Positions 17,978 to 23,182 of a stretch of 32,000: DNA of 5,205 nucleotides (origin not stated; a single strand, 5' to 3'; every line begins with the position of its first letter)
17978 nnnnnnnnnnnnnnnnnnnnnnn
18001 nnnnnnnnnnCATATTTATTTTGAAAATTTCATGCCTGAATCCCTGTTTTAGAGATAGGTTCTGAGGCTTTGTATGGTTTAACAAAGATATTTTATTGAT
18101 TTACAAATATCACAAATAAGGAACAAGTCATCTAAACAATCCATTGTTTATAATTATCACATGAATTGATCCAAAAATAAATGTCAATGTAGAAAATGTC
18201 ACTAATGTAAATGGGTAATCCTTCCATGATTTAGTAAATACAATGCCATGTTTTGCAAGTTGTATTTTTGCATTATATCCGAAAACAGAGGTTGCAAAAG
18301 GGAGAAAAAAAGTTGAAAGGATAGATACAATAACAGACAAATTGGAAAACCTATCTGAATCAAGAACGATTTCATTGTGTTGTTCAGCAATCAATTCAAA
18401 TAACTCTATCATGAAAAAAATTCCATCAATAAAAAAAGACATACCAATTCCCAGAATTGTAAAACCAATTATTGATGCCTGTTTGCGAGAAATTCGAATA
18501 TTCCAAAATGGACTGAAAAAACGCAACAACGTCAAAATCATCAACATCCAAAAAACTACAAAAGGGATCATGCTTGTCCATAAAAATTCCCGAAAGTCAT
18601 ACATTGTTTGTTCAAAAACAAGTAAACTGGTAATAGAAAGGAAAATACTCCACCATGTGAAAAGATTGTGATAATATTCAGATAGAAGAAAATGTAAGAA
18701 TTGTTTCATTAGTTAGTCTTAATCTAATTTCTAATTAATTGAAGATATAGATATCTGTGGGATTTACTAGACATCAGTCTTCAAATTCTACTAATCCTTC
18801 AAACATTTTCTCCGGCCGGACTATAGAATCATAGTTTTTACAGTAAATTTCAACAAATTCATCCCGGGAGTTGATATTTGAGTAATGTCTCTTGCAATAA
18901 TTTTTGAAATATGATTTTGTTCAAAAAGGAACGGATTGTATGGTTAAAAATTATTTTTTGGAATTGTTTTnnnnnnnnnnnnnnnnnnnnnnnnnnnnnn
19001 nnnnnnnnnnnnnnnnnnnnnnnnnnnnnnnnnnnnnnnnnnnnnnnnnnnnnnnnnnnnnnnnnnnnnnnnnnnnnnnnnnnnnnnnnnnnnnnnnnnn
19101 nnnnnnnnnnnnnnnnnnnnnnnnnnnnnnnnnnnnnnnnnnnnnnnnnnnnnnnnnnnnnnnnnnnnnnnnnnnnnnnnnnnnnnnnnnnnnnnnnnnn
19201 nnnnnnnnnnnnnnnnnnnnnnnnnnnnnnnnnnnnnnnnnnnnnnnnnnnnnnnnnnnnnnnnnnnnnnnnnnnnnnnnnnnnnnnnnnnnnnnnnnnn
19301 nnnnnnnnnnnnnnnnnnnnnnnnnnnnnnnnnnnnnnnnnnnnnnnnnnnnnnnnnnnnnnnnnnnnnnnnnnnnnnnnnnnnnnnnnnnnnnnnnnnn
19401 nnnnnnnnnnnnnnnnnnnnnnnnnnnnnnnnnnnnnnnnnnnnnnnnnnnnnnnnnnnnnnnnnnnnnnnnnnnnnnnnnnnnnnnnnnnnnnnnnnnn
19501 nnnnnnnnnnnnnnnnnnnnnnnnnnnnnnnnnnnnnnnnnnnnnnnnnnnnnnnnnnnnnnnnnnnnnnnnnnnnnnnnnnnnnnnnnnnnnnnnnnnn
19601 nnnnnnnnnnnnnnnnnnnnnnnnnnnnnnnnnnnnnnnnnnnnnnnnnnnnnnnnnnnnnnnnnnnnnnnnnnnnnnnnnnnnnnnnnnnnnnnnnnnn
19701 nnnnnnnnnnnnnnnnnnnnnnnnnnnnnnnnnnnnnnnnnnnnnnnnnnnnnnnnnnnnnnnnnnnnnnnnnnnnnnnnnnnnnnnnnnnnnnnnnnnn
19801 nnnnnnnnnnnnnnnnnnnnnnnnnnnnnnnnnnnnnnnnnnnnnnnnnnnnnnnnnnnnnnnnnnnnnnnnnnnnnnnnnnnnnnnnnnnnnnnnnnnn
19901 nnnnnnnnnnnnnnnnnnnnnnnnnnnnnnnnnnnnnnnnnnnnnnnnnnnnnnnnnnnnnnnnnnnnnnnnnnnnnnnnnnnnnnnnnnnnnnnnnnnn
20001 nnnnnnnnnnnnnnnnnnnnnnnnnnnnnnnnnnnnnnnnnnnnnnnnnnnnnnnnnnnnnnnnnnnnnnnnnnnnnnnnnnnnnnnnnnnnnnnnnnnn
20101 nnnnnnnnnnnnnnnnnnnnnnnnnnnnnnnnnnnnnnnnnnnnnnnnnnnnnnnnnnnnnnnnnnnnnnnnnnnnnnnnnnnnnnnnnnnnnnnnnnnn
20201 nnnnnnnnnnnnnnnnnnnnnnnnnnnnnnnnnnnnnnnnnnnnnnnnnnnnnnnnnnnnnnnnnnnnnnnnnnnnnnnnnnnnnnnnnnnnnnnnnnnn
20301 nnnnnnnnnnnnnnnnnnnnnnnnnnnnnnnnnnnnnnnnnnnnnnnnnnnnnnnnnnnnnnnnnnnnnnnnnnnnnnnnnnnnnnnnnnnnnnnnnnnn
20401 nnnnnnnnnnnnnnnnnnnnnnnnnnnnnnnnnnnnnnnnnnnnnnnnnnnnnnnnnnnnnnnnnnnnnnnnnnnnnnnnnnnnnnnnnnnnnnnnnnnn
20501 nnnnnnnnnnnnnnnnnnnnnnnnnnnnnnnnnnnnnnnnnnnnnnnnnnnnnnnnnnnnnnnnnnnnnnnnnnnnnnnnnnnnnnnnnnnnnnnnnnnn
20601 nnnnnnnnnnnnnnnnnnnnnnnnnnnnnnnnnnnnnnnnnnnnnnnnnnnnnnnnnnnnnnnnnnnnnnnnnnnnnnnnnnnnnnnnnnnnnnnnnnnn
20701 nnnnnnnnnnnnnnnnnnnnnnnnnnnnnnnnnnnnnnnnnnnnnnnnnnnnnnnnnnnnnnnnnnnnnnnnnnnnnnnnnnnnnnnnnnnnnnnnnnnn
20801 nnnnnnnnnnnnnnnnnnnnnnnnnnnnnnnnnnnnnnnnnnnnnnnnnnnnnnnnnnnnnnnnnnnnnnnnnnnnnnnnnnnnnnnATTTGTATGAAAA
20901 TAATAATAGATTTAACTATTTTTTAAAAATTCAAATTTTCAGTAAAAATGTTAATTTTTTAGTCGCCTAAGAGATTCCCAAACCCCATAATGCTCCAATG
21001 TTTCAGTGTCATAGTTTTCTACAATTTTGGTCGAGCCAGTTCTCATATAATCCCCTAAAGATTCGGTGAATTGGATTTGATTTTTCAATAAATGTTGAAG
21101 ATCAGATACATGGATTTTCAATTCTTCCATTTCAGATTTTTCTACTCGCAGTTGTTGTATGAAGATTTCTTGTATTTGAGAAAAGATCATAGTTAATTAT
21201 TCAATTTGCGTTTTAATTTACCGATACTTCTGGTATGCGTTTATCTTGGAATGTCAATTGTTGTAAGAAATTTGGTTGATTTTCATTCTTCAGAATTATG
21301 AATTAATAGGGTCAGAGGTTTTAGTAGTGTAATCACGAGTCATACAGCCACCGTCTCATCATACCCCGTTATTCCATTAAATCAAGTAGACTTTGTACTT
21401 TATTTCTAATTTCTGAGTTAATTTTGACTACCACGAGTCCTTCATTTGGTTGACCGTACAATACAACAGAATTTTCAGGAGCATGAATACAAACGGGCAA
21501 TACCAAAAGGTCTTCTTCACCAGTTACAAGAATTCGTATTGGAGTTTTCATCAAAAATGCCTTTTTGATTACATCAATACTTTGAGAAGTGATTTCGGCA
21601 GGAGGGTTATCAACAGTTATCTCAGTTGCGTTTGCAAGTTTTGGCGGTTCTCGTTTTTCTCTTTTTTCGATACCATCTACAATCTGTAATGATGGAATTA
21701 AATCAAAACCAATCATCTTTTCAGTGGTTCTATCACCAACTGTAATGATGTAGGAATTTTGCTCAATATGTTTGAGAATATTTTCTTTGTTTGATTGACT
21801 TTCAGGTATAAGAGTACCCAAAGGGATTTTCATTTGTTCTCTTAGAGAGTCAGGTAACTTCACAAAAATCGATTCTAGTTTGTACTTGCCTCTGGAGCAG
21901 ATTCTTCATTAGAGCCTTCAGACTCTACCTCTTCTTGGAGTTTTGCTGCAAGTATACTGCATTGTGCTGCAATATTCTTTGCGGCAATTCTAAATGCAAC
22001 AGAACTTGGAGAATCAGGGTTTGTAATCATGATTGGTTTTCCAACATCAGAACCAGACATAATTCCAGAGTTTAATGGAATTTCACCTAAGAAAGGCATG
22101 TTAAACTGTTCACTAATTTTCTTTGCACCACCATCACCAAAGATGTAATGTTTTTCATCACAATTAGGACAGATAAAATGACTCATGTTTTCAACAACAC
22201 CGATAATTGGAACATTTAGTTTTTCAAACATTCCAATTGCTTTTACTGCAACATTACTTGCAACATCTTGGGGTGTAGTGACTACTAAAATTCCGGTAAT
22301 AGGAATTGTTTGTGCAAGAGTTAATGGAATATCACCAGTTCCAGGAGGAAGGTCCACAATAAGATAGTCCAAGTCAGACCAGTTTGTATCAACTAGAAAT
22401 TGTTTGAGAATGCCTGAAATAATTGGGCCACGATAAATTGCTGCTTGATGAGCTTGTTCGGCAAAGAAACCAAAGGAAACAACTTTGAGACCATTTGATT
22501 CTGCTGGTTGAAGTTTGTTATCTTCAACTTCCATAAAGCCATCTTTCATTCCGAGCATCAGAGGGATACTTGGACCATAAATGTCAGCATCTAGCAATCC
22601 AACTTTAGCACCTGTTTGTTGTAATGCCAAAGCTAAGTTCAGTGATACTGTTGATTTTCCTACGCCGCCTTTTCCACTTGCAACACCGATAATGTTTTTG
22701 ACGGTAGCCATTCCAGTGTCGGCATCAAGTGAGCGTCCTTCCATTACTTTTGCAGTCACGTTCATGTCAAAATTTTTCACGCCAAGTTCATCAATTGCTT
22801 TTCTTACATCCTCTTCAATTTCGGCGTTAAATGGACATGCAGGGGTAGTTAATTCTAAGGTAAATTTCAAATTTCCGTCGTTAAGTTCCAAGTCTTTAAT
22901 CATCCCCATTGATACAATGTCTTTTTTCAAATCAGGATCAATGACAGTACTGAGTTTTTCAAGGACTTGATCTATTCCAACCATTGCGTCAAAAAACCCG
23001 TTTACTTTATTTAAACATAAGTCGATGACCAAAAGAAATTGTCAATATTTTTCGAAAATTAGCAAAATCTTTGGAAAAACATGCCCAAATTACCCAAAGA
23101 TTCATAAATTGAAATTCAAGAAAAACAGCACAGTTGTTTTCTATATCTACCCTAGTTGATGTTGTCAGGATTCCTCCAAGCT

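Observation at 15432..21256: A 5.8 kb orphan-gene island bounded by perfect 18-bp direct repeats with 19/20 inverted repeats just inside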

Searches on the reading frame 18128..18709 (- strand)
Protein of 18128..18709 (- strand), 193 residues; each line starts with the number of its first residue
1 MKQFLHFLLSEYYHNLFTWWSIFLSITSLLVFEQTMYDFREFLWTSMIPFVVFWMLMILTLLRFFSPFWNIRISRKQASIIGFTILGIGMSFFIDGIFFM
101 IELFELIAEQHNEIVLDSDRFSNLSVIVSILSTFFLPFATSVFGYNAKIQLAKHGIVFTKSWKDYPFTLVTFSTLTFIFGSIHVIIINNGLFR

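Call 8: search_protein_families(library=pfam, proteins=[window:18128-18709:-], max_evalue=0.1)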
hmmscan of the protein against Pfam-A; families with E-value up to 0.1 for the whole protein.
window:18128-18709:- (193 aa): 0 families

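Call 9: search_protein_families(library=padloc, proteins=[window:18128-18709:-], max_evalue=0.1)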
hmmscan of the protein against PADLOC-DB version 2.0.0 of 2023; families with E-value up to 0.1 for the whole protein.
window:18128-18709:- (193 aa): 0 families

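Call 10: search_protein_families(library=phrogs, proteins=[window:18128-18709:-], max_evalue=0.1)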
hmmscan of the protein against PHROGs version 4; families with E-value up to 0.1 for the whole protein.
window:18128-18709:- (193 aa): 0 families

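Call 47: search_protein_families(library=ncbifam, proteins=[window:18128-18709:-], max_evalue=0.1)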
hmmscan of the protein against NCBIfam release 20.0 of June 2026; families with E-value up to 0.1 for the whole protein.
window:18128-18709:- (193 aa): 0 families

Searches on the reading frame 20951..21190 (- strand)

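Call 8: search_protein_families(library=pfam, proteins=[window:20951-21190:-], max_evalue=0.1)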
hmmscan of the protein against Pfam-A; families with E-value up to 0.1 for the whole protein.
window:20951-21190:- (79 aa): 4 families
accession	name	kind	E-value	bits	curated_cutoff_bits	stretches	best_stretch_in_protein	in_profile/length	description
PF12325.13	TMF_TATA_bd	-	0.015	15.9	29.1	1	13-40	85-113/115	TATA element modulatory factor 1 TATA binding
PF11279.13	DUF3080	-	0.02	14.5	26.5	1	5-73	233-306/315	Protein of unknown function (DUF3080)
PF08653.15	DASH_Dam1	-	0.04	14.2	26.6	1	18-48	9-39/56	DASH complex subunit Dam1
PF19014.6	DUF5743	-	0.064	13.2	25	1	7-53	12-58/288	Family of unknown function (DUF5743)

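Call 9: search_protein_families(library=padloc, proteins=[window:20951-21190:-], max_evalue=0.1)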
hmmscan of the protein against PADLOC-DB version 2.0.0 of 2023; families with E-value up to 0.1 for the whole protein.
window:20951-21190:- (79 aa): 0 families

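Call 10: search_protein_families(library=phrogs, proteins=[window:20951-21190:-], max_evalue=0.1)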
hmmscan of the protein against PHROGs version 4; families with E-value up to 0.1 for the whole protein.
window:20951-21190:- (79 aa): 0 families

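Call 47: search_protein_families(library=ncbifam, proteins=[window:20951-21190:-], max_evalue=0.1)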
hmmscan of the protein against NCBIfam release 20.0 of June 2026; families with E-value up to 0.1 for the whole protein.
window:20951-21190:- (79 aa): 1 family
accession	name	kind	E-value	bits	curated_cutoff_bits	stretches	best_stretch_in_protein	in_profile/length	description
NF006144.0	PRK08294.1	subfamily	0.0093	14.3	560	1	18-64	120-166/637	phenol 2-monooxygenase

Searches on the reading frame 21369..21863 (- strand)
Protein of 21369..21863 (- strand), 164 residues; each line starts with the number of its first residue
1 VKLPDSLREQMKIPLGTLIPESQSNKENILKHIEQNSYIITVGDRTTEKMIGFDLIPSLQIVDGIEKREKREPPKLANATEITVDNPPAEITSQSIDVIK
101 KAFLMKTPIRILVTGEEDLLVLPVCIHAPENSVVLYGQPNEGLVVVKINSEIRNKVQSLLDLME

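Call 8: search_protein_families(library=pfam, proteins=[window:21369-21863:-], max_evalue=0.1)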
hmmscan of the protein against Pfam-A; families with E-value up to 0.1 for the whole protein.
window:21369-21863:- (164 aa): 2 families
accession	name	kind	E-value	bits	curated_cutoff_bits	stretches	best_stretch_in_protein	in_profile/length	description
PF04019.17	DUF359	-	3.5e-37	127.3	25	1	46-164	1-126/126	Protein of unknown function (DUF359)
PF07085.17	DRTGG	-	0.093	13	25.2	0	25-46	30-51/105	DRTGG domain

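Call 19: find_encoding_contigs(protein=window:21369-21863:-, flank=10000, max_places=10)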
Protein window:21369-21863:- (164 aa): no gene with exactly this product is on record in the collection.

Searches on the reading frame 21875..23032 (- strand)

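Call 8: search_protein_families(library=pfam, proteins=[window:21875-23032:-], max_evalue=0.1)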
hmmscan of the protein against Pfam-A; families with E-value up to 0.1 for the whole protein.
window:21875-23032:- (385 aa): 14 families
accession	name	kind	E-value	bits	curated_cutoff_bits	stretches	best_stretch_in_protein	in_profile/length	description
PF10609.15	ParA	-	1e-100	336.7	27.1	1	111-354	2-245/246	NUBPL iron-transfer P-loop NTPase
PF01883.24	FeS_assembly_P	-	1.9e-18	66.9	23.5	1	21-83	2-64/73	Iron-sulfur cluster assembly protein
PF01656.29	CbiA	-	8.4e-12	45.6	25.4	1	115-283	1-82/125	CobQ/CobB/MinD/ParA nucleotide binding domain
PF13614.12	AAA_31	-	2.5e-09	37.8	27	1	113-151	2-40/177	AAA domain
PF09140.17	MipZ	-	7e-07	29.3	20.7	1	114-175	2-63/262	ATPase MipZ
PF00142.24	Fer4_NifH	-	8.3e-06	25.9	25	1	120-161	7-48/271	4Fe-4S iron sulfur cluster binding proteins, NifH/frxC family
PF13500.12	AAA_26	-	4.3e-05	23.9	27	1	236-323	120-193/198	AAA domain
PF02374.21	ArsA_ATPase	-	0.00077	19.2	24.3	1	118-150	6-38/305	Anion-transporting ATPase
PF07015.17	VirC1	-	0.0081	16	24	1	113-151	2-40/231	VirC1 protein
PF03308.22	MeaB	-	0.015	14.7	23.1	1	103-150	27-70/273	Methylmalonyl Co-A mutase-associated GTPase MeaB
PF06564.18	CBP_BcsQ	-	0.019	15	21.3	1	114-149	3-38/234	Cellulose biosynthesis protein BcsQ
PF16575.11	CLP1_P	-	0.039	14.2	26.6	1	120-156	1-37/188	mRNA cleavage and polyadenylation factor CLP1 P-loop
PF13481.12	AAA_25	-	0.069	13.2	27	0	115-141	35-60/195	AAA domain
PF07754.17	HVO_2753_ZBP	-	0.086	13.1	33.2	0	280-293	11-24/46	Small zinc finger protein HVO_2753-like, Zn-binding pocket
